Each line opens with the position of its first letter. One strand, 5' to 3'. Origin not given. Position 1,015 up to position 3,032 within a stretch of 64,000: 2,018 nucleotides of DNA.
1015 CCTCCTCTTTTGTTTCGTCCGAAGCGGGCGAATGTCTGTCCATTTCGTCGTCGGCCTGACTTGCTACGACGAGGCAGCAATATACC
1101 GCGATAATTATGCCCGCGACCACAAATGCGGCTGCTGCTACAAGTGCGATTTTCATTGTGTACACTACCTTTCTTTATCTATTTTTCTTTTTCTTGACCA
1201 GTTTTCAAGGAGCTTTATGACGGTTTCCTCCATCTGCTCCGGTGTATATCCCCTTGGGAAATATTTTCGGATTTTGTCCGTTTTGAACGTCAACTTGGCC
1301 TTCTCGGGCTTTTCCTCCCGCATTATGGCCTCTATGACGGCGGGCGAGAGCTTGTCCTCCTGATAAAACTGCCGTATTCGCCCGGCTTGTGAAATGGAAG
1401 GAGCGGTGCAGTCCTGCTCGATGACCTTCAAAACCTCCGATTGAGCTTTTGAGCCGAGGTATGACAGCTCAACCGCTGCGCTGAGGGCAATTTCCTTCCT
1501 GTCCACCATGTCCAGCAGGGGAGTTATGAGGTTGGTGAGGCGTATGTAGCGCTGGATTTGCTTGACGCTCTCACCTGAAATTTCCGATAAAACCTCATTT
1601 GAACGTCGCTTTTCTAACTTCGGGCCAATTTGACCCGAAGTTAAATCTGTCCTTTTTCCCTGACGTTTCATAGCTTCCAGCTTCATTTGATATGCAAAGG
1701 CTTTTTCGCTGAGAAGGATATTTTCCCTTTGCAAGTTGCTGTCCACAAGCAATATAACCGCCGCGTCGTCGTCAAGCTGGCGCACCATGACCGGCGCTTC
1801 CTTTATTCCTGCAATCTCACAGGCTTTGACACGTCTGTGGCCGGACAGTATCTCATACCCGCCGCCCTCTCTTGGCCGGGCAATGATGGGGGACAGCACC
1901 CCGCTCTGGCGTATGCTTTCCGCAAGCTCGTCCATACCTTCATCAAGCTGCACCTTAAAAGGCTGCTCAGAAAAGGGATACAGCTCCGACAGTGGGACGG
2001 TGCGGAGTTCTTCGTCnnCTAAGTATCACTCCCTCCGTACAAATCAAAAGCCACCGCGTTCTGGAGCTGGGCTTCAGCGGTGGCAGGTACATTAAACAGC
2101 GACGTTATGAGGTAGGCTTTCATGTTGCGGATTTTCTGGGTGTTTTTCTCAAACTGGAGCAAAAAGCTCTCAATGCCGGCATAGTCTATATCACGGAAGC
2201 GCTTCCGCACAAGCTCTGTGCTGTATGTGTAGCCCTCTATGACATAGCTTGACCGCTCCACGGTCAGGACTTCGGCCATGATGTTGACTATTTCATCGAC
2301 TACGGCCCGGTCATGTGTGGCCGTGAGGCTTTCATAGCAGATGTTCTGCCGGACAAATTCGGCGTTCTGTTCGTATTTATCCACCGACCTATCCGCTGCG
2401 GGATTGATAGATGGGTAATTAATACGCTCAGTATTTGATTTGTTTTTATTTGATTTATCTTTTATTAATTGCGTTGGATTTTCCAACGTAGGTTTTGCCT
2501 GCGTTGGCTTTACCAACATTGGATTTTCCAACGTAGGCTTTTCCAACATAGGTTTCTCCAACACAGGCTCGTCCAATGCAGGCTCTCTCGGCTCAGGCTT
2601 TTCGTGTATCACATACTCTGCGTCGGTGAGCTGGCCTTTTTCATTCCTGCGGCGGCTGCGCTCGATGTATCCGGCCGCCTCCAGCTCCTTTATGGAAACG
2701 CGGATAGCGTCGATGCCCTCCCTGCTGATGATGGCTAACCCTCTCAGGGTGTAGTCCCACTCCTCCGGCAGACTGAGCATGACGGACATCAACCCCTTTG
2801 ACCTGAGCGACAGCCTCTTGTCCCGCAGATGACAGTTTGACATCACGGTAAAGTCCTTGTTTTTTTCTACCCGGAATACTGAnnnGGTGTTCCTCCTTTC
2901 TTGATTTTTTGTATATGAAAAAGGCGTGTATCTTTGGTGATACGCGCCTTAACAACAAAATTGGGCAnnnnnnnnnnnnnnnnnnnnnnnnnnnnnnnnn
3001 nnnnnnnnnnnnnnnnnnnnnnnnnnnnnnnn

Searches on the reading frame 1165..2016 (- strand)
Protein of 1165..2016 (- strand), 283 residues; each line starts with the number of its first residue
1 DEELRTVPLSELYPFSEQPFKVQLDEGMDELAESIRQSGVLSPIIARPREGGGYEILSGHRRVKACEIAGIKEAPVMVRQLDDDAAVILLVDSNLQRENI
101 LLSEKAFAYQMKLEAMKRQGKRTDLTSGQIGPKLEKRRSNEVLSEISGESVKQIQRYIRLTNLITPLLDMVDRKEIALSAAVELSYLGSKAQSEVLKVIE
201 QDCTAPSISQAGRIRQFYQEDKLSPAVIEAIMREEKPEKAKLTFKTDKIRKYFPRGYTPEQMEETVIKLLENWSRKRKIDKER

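Call 87: search_protein_families(library=phrogs, proteins=[window:1165-2016:-], max_evalue=0.01)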
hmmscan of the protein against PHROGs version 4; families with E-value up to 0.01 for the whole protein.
window:1165-2016:- (283 aa): 26 families (the best 25 are shown)
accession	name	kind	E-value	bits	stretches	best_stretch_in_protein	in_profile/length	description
phrog_4715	-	DNA, RNA and nucleotide metabolism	6.9e-54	184.3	1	5-266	148-461/630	ParB-like partition protein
phrog_3264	-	DNA, RNA and nucleotide metabolism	6.2e-19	69.8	1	3-202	48-243/337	ParB-like partition protein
phrog_6218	-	DNA, RNA and nucleotide metabolism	8.5e-17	62.4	1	28-115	27-117/506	ParB-like partition protein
phrog_12047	-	DNA, RNA and nucleotide metabolism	1.3e-11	45.6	1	28-148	21-145/301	ParB-like partition nuclease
phrog_1033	-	DNA, RNA and nucleotide metabolism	4.5e-11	44.1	1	6-97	35-134/334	ParB-like partition protein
phrog_8071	-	DNA, RNA and nucleotide metabolism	5e-11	43.5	1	4-95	7-95/389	ParB-like partition protein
phrog_620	-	DNA, RNA and nucleotide metabolism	6.9e-11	43.6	1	3-86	8-87/217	ParB-like partition protein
phrog_21315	-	unknown function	1.1e-10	42.1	1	24-220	28-211/415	-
phrog_3951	-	unknown function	1.2e-10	42.3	1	17-112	30-127/301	-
phrog_723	-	DNA, RNA and nucleotide metabolism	3.2e-10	41.2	1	5-92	14-101/223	ParB-like partition protein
phrog_18726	-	unknown function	2.7e-09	37.3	1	72-208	106-221/572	-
phrog_498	-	other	2.9e-09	37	1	3-94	34-123/633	DNA methyltransferase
phrog_26387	-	DNA, RNA and nucleotide metabolism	2.4e-08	34.7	1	5-94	11-103/252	ParB-like partition nuclease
phrog_5475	-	unknown function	1.8e-07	31.4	1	26-83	24-76/458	-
phrog_18056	-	DNA, RNA and nucleotide metabolism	2e-07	31.3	1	4-88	3-83/387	ParB-like partition nuclease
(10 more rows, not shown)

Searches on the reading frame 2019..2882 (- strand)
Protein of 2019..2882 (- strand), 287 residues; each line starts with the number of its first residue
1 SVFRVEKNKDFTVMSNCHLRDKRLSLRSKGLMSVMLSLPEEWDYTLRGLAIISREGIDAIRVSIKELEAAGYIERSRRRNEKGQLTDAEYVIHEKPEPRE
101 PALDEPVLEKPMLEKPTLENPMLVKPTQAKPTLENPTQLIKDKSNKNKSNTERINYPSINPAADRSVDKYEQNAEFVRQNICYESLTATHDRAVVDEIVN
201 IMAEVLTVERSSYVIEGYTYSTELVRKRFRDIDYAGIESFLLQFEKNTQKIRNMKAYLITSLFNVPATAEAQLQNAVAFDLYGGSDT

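Call 87: search_protein_families(library=phrogs, proteins=[window:2019-2882:-], max_evalue=0.01)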
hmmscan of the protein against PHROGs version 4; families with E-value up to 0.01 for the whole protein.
window:2019-2882:- (287 aa): 13 families
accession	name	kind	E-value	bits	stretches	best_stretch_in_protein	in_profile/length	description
phrog_4707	-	DNA, RNA and nucleotide metabolism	1.2e-24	88.6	1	2-94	7-100/409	replication initiation protein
phrog_428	-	DNA, RNA and nucleotide metabolism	2e-18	67.8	1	3-157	82-221/455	replication initiation protein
phrog_186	-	DNA, RNA and nucleotide metabolism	4.3e-15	57.2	1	3-191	14-198/308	DnaD-like helicase loader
phrog_23842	-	unknown function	7.6e-15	55.9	1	6-97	20-111/317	-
phrog_1456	-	DNA, RNA and nucleotide metabolism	3.5e-14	53.6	1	4-93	6-95/365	DNA binding protein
phrog_22134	-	unknown function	4.4e-14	53.9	1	17-194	5-186/262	-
phrog_11718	-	unknown function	1.6e-13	51.9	1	2-96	3-99/105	-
phrog_7882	-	DNA, RNA and nucleotide metabolism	1.8e-12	48.4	1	63-265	86-278/314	DnaD-like helicase loader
phrog_270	-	DNA, RNA and nucleotide metabolism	2.6e-12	47.8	1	8-151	29-170/383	replication initiation protein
phrog_37920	-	DNA, RNA and nucleotide metabolism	2e-10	41.3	1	9-91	10-92/245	HTH DNA binding protein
phrog_27492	-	unknown function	3.1e-08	34.5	1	3-98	16-110/304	-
phrog_345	-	DNA, RNA and nucleotide metabolism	1.6e-05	25.8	1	50-157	77-203/297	replication initiation O-like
phrog_30408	-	unknown function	0.00023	21.5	1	65-147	78-163/318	-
